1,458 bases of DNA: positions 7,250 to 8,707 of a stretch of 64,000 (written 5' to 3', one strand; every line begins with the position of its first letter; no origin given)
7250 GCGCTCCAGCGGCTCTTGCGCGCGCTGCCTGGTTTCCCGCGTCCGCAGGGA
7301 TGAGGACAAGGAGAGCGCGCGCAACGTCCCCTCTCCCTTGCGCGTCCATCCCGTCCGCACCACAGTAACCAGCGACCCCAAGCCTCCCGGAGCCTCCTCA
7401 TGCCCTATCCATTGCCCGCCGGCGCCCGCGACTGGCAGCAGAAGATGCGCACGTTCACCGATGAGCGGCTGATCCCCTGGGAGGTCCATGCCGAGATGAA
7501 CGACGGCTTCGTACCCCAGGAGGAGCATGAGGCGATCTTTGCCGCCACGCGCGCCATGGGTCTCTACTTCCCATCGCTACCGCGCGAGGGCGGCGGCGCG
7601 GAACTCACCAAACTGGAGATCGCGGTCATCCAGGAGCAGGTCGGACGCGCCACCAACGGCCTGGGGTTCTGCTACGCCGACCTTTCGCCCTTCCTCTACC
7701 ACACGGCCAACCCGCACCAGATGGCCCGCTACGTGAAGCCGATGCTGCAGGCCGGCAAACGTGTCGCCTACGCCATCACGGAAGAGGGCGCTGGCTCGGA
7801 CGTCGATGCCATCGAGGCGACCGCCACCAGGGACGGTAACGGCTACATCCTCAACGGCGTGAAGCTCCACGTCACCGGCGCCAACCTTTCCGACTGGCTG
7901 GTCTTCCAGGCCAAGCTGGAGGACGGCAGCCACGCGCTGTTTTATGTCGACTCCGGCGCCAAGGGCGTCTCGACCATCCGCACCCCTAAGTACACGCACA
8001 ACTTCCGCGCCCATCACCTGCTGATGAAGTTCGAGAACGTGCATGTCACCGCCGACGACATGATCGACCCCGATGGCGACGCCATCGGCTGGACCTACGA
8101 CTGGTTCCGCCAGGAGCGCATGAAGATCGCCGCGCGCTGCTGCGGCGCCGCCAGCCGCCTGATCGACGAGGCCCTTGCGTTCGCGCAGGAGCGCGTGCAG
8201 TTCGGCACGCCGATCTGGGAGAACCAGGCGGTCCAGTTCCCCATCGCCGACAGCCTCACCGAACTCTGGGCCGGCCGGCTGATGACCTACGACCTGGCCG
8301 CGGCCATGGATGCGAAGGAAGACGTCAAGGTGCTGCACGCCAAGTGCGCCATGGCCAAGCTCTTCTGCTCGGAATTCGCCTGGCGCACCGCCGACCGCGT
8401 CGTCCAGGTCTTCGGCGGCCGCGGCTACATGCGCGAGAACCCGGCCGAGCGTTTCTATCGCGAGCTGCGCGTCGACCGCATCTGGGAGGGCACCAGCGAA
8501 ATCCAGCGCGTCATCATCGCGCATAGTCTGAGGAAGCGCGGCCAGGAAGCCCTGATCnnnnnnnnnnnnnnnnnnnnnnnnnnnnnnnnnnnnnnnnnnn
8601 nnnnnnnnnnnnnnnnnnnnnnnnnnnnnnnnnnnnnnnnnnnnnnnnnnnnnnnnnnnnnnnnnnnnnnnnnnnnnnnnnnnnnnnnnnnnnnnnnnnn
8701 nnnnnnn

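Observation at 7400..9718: Intragenic tandem duplication: two full acyl-CoA dehydrogenase units in one polypeptide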

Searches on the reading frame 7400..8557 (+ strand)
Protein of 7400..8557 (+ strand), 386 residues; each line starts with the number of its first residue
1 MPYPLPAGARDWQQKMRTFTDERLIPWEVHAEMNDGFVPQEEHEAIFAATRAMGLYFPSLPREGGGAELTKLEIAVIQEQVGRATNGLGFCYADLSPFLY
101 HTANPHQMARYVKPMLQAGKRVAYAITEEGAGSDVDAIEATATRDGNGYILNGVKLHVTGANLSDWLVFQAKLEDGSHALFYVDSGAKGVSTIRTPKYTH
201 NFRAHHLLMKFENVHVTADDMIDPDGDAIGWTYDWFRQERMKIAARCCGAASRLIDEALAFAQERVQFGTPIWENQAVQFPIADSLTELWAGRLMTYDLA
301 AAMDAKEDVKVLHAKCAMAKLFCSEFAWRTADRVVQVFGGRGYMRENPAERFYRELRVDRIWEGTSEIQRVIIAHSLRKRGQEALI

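Call 5: search_protein_families(library=ncbifam, proteins=[window:7400-8557:+], max_evalue=0.01)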
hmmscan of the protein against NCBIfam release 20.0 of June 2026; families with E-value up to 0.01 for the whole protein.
window:7400-8557:+ (386 aa): 21 families
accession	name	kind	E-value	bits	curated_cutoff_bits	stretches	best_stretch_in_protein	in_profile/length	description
NF042972.1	AcrlCoAredClosAcrC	equivalog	3.1e-51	174.2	640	1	11-377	11-376/378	acryloyl-CoA reductase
NF058590.1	AcCoDHFadEBacil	equivalog_domain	2.2e-49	168.5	600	1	17-380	33-413/586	acyl-CoA dehydrogenase FadE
NF043006.1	CyhCrbnylCoADH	equivalog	3.2e-47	161.3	650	1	51-380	45-378/380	cyclohexane-1-carbonyl-CoA dehydrogenase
NF042439.1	SulpropCoADesulf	equivalog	3.6e-42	144.5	600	1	52-377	38-370/379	3-sulfinopropanoyl-CoA desulfinase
NF053553.1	prodigi_MBC_PigA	equivalog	4.2e-42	144.6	500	1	45-377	40-379/381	prodigiosin MBC biosynthesis dehydrogenase PigA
NF002885.1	PRK03354.1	equivalog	2.5e-41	142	540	1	52-375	48-371/378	crotonobetainyl-CoA dehydrogenase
NF045652.1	ProlPCPDhRedW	equivalog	1.1e-40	139.7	650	1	40-378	30-374/376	L-prolyl-[peptidyl-carrier protein] dehydrogenase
NF045552.1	GlutCoADH_Des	equivalog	4.3e-40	138.1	470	1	12-375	12-377/387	glutaryl-CoA dehydrogenase Acd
NF008997.0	PRK12341.1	equivalog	1.1e-39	136.6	537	1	50-379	46-378/382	acyl-CoA dehydrogenase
TIGR03207.1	cyc_hxne_CoA_dh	equivalog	2.8e-30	105.3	575.35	1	46-375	37-369/372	cyclohexanecarboxyl-CoA dehydrogenase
NF052270.1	Staph_DH_FadE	equivalog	3.7e-24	85.2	600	1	100-378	118-394/400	acyl-CoA dehydrogenase FadE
NF037942.1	ac_ACP_DH_MbtN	equivalog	1.8e-16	59.9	700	1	120-378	108-366/376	mycobactin biosynthesis acyl-ACP dehydrogenase MbtN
TIGR04022.1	sulfur_SfnB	equivalog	2e-16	59.9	430.9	1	51-359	43-362/391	SfnB family sulfur acquisition oxidoreductase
TIGR03203.1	pimD_small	equivalog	2.9e-16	59.5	652.7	1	66-357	62-356/378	pimeloyl-CoA dehydrogenase small subunit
TIGR03204.1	pimC_large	equivalog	1.6e-13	50.3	623.85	1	38-339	37-340/395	pimeloyl-CoA dehydrogenase large subunit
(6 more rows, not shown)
